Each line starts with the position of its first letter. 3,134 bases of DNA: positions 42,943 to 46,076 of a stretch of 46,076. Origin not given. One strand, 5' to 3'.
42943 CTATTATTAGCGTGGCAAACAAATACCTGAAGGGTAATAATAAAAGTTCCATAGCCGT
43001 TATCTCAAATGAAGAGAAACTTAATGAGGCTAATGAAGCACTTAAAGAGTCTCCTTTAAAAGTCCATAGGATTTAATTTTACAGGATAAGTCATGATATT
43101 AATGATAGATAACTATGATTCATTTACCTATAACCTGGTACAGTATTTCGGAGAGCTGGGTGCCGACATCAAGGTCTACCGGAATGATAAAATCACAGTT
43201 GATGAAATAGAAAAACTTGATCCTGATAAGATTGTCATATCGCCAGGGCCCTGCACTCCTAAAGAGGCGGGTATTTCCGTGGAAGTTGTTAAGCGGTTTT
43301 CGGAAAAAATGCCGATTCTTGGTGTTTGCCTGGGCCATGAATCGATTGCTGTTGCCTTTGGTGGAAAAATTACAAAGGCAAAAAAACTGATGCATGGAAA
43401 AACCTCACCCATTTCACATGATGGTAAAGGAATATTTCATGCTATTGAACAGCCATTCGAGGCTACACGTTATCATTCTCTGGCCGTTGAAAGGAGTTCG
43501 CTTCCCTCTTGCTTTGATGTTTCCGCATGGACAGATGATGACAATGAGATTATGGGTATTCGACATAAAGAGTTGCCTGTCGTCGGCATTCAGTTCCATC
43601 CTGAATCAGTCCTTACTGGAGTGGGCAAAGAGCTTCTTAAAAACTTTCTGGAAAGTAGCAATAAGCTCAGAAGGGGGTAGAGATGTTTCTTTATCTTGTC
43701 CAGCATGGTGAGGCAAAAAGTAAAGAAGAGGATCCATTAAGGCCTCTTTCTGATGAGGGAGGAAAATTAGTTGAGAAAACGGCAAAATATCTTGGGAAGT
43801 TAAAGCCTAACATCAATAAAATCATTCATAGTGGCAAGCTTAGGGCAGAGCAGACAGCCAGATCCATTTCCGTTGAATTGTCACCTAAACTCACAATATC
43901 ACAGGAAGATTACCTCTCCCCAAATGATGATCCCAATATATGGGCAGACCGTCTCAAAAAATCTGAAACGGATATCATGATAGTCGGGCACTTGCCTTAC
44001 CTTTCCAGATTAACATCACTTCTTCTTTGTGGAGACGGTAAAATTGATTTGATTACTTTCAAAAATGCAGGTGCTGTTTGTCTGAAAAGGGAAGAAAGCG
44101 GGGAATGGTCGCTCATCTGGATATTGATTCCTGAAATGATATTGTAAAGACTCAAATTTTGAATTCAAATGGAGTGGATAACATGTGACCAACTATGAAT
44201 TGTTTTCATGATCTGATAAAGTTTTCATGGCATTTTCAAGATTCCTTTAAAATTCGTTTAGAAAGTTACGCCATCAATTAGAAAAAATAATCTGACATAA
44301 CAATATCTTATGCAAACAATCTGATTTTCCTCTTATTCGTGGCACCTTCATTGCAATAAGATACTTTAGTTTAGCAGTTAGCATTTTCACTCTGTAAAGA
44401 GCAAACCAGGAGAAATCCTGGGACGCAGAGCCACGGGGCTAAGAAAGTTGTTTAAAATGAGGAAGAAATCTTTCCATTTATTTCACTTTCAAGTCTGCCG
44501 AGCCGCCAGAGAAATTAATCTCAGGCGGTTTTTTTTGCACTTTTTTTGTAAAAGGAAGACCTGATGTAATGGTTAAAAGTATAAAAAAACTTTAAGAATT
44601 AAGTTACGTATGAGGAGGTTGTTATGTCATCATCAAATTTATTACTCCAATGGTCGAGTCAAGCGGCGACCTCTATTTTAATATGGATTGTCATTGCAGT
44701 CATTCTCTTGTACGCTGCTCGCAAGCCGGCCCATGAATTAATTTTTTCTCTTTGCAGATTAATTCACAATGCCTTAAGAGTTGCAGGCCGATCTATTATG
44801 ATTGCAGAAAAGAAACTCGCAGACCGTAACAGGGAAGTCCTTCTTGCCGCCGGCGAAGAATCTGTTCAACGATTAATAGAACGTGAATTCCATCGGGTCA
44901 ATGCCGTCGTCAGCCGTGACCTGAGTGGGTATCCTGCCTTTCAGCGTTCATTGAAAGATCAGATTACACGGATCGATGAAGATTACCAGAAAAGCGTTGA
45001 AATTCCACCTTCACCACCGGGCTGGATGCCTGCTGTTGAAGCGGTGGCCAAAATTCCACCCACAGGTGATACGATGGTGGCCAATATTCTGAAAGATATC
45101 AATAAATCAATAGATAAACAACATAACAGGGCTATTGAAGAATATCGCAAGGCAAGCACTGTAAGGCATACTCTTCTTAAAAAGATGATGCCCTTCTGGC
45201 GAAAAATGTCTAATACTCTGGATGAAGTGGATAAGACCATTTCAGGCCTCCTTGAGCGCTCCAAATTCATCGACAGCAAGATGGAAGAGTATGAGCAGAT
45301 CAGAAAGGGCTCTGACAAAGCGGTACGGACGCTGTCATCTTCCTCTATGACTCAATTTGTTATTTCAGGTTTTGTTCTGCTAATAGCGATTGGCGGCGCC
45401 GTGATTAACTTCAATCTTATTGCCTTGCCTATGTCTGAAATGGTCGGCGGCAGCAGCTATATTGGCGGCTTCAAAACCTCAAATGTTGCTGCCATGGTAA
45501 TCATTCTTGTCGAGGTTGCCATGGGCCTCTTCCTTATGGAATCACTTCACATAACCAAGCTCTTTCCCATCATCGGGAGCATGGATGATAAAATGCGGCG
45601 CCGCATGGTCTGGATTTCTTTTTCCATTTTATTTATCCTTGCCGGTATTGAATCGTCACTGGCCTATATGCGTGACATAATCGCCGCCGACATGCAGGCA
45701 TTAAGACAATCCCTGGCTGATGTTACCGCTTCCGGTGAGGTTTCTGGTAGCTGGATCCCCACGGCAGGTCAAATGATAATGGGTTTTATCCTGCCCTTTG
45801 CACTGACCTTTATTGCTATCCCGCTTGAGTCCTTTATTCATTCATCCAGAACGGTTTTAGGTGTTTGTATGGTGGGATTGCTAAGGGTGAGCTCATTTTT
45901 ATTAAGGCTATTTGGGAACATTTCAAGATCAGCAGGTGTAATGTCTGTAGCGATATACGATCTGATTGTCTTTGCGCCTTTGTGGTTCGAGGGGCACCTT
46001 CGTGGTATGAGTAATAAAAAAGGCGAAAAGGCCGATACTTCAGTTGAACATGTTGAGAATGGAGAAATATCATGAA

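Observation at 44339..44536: Sigma-54 promoter, c-di-GMP-I riboswitch and terminator stacked in one leader: a possible two-input gate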

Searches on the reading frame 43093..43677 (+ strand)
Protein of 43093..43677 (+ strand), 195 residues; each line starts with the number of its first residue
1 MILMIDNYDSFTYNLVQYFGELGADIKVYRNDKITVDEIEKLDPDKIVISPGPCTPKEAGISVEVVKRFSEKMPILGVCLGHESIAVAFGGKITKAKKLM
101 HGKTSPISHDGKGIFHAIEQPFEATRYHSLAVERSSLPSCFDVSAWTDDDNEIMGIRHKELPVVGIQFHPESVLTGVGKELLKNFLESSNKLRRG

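Call 7: search_protein_families(library=pfam, proteins=[window:43093-43677:+], max_evalue=0.01)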
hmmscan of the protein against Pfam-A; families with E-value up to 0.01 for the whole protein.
window:43093-43677:+ (195 aa): 2 families
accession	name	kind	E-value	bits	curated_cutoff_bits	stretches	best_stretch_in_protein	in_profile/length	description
PF00117.34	GATase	-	2.9e-64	216.7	22.8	1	3-186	1-187/190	Glutamine amidotransferase class-I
PF07722.19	Peptidase_C26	-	5.1e-12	46.5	20.5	1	68-171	101-219/219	Peptidase C26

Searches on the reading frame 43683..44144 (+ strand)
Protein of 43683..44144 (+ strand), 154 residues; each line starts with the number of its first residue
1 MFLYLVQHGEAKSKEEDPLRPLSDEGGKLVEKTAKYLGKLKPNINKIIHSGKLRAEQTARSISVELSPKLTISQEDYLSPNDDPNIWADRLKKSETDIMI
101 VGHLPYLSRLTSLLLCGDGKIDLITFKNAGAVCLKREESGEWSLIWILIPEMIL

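Call 7: search_protein_families(library=pfam, proteins=[window:43683-44144:+], max_evalue=0.01)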
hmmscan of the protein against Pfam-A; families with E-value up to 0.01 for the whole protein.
window:43683-44144:+ (154 aa): 1 family
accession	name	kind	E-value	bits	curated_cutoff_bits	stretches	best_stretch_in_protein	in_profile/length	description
PF00300.27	His_Phos_1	-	3.6e-05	24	21.7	1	3-72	1-71/194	Histidine phosphatase superfamily (branch 1)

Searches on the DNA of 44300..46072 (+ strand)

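Call 21: search_rna_families(sources=[L081, L082, L083, L084, L061, L072, L001, L002, L003, L004, L005, L006, L007, L008, L009, L010, L011, L012, L013, L014], threshold=gathering, show_alignments=8)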
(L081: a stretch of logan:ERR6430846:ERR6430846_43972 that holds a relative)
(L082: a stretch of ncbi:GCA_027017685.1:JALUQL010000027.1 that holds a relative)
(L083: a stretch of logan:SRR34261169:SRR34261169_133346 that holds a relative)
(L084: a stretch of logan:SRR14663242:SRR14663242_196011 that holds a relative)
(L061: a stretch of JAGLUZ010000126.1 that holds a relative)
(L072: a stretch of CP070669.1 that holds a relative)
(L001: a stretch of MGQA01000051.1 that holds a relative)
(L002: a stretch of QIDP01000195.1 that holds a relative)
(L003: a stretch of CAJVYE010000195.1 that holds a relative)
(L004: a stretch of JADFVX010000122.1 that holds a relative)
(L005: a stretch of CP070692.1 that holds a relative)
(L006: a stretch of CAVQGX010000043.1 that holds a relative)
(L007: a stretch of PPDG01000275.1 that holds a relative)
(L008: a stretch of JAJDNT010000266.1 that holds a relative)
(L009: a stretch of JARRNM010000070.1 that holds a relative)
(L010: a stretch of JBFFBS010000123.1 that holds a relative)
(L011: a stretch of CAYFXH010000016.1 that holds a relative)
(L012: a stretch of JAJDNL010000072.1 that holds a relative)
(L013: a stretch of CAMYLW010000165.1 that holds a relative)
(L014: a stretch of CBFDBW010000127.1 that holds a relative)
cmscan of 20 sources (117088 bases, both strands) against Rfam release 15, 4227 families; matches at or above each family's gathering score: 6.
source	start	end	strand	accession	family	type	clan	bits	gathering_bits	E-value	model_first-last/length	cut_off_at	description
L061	1764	1851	+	RF01051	c-di-GMP-I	Cis-reg; riboswitch;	CL00126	64.5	35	4.6e-10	1-87/87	no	c-di-GMP-I riboswitch aptamer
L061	1659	1748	+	RF01051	c-di-GMP-I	Cis-reg; riboswitch;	CL00126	64.5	35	4.7e-10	1-87/87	no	c-di-GMP-I riboswitch aptamer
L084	102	221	+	RF01051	c-di-GMP-I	Cis-reg; riboswitch;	CL00126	51.6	35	6.5e-07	1-87/87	no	c-di-GMP-I riboswitch aptamer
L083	1607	1712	+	RF01051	c-di-GMP-I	Cis-reg; riboswitch;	CL00126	48.2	35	4.4e-06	1-87/87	no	c-di-GMP-I riboswitch aptamer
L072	2853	2933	+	RF01051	c-di-GMP-I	Cis-reg; riboswitch;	CL00126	44.5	35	3.5e-05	1-87/87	no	c-di-GMP-I riboswitch aptamer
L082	21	106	+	RF01051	c-di-GMP-I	Cis-reg; riboswitch;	CL00126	37.6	35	0.0017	1-87/87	no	c-di-GMP-I riboswitch aptamer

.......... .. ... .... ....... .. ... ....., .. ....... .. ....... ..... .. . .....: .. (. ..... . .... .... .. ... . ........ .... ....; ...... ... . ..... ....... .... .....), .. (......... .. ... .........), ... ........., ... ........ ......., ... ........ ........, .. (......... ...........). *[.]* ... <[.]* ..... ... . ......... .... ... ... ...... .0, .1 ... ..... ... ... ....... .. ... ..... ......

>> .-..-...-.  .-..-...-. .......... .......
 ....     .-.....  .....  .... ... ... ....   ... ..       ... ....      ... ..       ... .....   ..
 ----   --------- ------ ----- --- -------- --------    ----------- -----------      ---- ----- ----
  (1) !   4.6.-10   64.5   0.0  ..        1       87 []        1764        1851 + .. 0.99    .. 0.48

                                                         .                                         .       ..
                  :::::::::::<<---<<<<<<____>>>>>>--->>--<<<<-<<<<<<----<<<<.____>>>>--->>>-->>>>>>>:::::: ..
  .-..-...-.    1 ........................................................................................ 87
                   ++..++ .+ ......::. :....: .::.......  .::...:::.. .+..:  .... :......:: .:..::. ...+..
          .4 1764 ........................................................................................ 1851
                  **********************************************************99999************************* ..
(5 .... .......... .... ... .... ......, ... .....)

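Call 71: search_rna_families(source=window, start=44300, end=44640, threshold=evalue, max_evalue=10)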
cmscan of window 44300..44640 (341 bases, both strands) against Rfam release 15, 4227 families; matches with E-value up to 10: 9.
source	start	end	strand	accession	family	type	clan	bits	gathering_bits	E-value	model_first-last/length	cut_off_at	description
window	44390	44510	+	RF01051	c-di-GMP-I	Cis-reg; riboswitch;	CL00126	57.9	35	5.4e-11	1-87/87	no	c-di-GMP-I riboswitch aptamer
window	44517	44597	+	RF02528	SSRC41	Gene; sRNA;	-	21.3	60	2.1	1-111/111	no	Streptococcus sRNA SSRC41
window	44457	44570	+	RF02060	STnc410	Gene; sRNA;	-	20.9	50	0.018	1-158/158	no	Enterobacterial sRNA STnc410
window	44437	44536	+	RF00021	Spot_42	Gene; sRNA;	-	19.7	80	0.15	1-115/115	no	Spot 42 RNA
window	44490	44567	+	RF01163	snoR64a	Gene; snRNA; snoRNA; CD-box;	-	16.7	45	2.3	1-77/77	no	Small nucleolar RNA snoR64a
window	44496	44606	+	RF01858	RsaF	Gene; sRNA;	-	15.1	60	2.9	1-119/119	no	RNA Staph. aureus F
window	44521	44564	+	RF04072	mir-7386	Gene; miRNA;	-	14.4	44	5.7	8-50/59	no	mir-7386 microRNA precursor family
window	44444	44535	+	RF02552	RcsR1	Gene; sRNA;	-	14.3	60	2.1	1-96/96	no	RcsR1 sRNA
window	44559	44618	-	RF01956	NEAT1_2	Gene; lncRNA;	-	10.8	60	6.3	58-116/116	no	Nuclear enriched abundant transcript 1 conserved region 2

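Call 80: search_with_rna_model(model_id=R1, sources=[L185, L186, L187, L188, L189, L190, L191, L192, L193, L194, L195, L196, L197, L198, L199, L200, L201, L202, L203, L204], max_evalue=0.001)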
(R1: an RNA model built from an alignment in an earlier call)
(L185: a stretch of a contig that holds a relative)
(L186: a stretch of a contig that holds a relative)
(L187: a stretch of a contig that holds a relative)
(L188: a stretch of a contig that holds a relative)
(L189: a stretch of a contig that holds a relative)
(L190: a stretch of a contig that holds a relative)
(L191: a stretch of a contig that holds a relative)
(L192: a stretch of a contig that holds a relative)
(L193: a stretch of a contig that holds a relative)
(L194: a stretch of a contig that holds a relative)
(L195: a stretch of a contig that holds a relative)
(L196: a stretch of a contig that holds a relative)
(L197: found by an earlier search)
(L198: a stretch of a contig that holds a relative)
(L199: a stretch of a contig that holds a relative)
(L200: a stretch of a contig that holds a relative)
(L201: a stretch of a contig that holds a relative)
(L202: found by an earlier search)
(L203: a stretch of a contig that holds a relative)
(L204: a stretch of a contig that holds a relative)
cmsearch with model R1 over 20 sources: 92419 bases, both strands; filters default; matches with E-value up to 0.001: 22.
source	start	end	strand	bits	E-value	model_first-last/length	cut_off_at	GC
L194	470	562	-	91.7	4.5e-30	1-95/95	no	0.59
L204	141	235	+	87.7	1.2e-28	1-95/95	no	0.63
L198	5082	5174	+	85.7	6.5e-28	1-95/95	no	0.7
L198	1309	1401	+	85.3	8.6e-28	1-95/95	no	0.7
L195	9292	9384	+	84.8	1.4e-27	1-95/95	no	0.68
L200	107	200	-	82.6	8.6e-27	1-95/95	no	0.72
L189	780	873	+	81.2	2.6e-26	1-95/95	no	0.72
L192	841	934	+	80.9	3.3e-26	1-95/95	no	0.66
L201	19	127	-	80.6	4.4e-26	1-95/95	no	0.59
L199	638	730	+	80.3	5.6e-26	1-95/95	no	0.71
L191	1920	2011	-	77.3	6.4e-25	1-95/95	no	0.72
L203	1267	1361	+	76.8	9.8e-25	1-95/95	no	0.67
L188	3811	3904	+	76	2e-24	1-95/95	no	0.62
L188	3578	3671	+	75.9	2.1e-24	1-95/95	no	0.64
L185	8115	8195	-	69.7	3.4e-22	1-95/95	no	0.57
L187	2578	2672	-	69.6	3.8e-22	1-95/95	no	0.65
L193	841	928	-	69.5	4.3e-22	1-95/95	no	0.77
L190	2117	2198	+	68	1.4e-21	1-95/95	no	0.76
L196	2236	2324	+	59.4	1.7e-18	1-95/95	no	0.79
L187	2395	2486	-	55.8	3.4e-17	1-95/95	no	0.65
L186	3143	3225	-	40.7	8.8e-12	1-95/95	no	0.66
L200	1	43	-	38.1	7.5e-11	1-43/95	3'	0.6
